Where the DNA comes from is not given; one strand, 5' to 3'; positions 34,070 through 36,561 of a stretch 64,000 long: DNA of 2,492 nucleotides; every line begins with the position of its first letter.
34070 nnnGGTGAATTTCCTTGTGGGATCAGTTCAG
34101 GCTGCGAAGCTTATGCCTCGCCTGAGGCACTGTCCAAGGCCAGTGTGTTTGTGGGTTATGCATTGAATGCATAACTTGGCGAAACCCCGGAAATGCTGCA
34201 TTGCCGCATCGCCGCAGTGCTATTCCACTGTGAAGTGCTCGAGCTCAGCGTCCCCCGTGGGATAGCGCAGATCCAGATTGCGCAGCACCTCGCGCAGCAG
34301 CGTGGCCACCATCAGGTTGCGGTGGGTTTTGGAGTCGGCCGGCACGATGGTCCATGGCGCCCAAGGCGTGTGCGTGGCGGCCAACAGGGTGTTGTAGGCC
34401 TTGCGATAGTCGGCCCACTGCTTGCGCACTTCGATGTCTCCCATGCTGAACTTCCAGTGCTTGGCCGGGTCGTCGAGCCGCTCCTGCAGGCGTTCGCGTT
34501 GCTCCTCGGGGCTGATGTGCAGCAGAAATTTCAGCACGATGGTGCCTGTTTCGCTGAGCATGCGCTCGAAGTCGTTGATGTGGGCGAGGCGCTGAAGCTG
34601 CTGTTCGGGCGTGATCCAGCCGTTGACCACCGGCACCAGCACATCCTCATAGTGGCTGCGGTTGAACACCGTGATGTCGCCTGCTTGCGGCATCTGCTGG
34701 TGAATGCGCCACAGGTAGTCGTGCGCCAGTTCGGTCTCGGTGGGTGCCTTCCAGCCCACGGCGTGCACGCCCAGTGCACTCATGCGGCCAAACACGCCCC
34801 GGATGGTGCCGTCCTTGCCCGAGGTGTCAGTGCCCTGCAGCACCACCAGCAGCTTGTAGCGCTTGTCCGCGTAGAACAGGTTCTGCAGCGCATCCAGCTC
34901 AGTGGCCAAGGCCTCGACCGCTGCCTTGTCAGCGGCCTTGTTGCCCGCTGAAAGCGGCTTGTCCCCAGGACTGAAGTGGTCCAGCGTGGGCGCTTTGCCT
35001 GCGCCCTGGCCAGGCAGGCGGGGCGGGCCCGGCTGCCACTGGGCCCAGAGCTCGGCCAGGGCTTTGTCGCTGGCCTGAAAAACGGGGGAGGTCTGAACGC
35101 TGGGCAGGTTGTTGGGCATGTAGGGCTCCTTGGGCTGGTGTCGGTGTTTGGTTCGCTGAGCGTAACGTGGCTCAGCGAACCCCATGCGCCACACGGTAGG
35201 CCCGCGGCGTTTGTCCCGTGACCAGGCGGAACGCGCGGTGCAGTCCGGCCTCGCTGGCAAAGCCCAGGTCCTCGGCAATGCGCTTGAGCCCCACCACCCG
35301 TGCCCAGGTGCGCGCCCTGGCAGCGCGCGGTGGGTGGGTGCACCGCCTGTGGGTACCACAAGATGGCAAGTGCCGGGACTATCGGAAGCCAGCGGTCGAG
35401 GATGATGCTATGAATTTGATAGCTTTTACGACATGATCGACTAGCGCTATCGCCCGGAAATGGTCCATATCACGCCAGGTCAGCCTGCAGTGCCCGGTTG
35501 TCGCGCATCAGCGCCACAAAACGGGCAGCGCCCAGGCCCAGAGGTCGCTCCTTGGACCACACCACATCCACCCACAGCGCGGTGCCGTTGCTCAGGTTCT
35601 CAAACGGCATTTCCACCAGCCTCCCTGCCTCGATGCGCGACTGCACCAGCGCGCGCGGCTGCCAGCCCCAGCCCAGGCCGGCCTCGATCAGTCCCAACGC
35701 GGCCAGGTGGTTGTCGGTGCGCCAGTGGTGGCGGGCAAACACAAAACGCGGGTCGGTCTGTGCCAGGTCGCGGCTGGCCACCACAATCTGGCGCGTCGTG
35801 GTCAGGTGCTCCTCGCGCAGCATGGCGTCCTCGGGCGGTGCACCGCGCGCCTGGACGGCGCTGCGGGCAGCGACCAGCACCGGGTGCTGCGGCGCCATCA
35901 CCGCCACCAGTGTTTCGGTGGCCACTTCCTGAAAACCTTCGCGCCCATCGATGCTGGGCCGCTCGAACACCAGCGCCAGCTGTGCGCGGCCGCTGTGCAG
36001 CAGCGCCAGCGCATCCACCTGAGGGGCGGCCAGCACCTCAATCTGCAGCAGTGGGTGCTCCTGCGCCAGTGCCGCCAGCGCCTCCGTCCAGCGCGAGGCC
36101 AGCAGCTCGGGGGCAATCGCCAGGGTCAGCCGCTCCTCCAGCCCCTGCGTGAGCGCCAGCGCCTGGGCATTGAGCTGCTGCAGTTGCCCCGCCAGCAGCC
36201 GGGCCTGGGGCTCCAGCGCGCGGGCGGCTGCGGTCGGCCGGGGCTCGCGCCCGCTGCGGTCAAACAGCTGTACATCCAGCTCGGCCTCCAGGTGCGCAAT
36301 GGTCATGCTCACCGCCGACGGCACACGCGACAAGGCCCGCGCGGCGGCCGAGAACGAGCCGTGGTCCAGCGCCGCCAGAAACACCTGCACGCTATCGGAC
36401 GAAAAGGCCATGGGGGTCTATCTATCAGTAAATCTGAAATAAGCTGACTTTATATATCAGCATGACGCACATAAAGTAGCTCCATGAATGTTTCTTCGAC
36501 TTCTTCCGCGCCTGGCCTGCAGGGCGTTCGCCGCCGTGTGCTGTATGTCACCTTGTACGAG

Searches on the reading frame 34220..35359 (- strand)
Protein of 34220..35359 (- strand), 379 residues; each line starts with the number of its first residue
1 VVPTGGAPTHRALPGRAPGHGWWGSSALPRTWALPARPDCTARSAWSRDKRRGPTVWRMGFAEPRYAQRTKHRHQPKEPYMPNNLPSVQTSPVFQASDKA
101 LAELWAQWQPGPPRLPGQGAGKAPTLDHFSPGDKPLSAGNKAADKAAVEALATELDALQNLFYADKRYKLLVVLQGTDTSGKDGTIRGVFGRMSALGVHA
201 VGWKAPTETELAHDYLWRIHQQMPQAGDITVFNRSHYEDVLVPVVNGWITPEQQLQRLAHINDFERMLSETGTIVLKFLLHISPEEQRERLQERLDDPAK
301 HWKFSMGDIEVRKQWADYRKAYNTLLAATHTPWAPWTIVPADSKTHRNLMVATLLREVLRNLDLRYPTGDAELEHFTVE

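Call 43: search_protein_families(library=ncbifam, max_evalue=1e-10, proteins=[window:34220-35359:-])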
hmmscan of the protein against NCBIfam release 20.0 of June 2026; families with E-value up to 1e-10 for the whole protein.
window:34220-35359:- (379 aa): 5 families
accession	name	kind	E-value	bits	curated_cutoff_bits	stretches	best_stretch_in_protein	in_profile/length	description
TIGR03709.1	PPK2_rel_1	subfamily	3.5e-96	321.5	247.2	1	122-374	10-261/264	PPK2 family polyphosphate kinase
NF042973.1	ADPpolyPPhtase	equivalog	1.3e-70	237.9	450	1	140-372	29-273/285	ADP-polyphosphate phosphotransferase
TIGR03708.1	poly_P_AMP_trns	equivalog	1.1e-53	182.6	547.65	1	143-358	274-488/493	polyphosphate:AMP phosphotransferase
TIGR03707.1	PPK2_P_aer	equivalog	1.6e-50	172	301.8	1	145-363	8-222/230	polyphosphate kinase 2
NF050016.1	PolyPhAMPPhtase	equivalog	1.5e-37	129.4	800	1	162-360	273-467/472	polyphosphate:AMP phosphotransferase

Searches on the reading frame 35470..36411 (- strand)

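Call 43: search_protein_families(library=ncbifam, max_evalue=1e-10, proteins=[window:35470-36411:-])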
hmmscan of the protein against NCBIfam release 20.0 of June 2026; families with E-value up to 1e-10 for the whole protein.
window:35470-36411:- (313 aa): 20 families
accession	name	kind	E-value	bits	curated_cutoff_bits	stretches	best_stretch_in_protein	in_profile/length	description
NF052373.1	TransRegAceRAcin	equivalog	5.7e-75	252.4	500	1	2-306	2-292/294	HTH-type transcriptional regulator AceR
NF008294.1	PRK11074.1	equivalog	6.6e-22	78.2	345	1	3-278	2-267/300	DNA-binding transcriptional activator PunR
TIGR03298.1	argP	subfamily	3.1e-18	65.9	273.55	1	6-156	4-152/292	ArgP/LysG family DNA-binding transcriptional regulator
NF008416.0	PRK11242.1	equivalog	1.1e-17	64.3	277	1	8-209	6-205/300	transcriptional regulator CynR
NF040786.1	LysR_Sec_metab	equivalog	1.5e-16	60.3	250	1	8-304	6-296/298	selenium metabolism-associated LysR family transcriptional regulator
NF009888.0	PRK13348.1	subfamily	4.4e-16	58.8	297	1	4-147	4-144/302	HTH-type transcriptional regulator ArgP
NF007491.0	PRK10086.1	equivalog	1.6e-15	56.7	316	1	8-175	22-183/313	DNA-binding transcriptional regulator DsdC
NF002964.0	PRK03635.1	subfamily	4e-15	55.7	197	1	4-273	4-262/297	ArgP/LysG family DNA-binding transcriptional regulator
NF008352.0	PRK11139.1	subfamily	5e-15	55.4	288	1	7-272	10-259/305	transcriptional regulator GcvA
NF040889.1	trans_reg_YeiE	equivalog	1.4e-14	54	480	1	6-272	6-258/288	DNA-binding transcriptional regulator YeiE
NF047520.1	trans_act_CidR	equivalog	1.5e-14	53.8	415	1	8-304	6-290/292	cidABC operon transcriptional activator CidR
NF047711.1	PutUtilRegPtrR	equivalog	2.7e-14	53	400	1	8-185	6-180/283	putrescine utilization regulator PtrR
NF007501.0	PRK10094.1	equivalog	9.2e-14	51.3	372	1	3-288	2-276/308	HTH-type transcriptional activator AllS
NF045990.1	TransRegCbbRRhodb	equivalog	2.5e-13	49.8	450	1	12-273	15-269/304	LysR family regulator CbbR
NF008722.0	PRK11716.1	equivalog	3.9e-13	49.1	246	1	7-183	5-180/293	HTH-type transcriptional activator IlvY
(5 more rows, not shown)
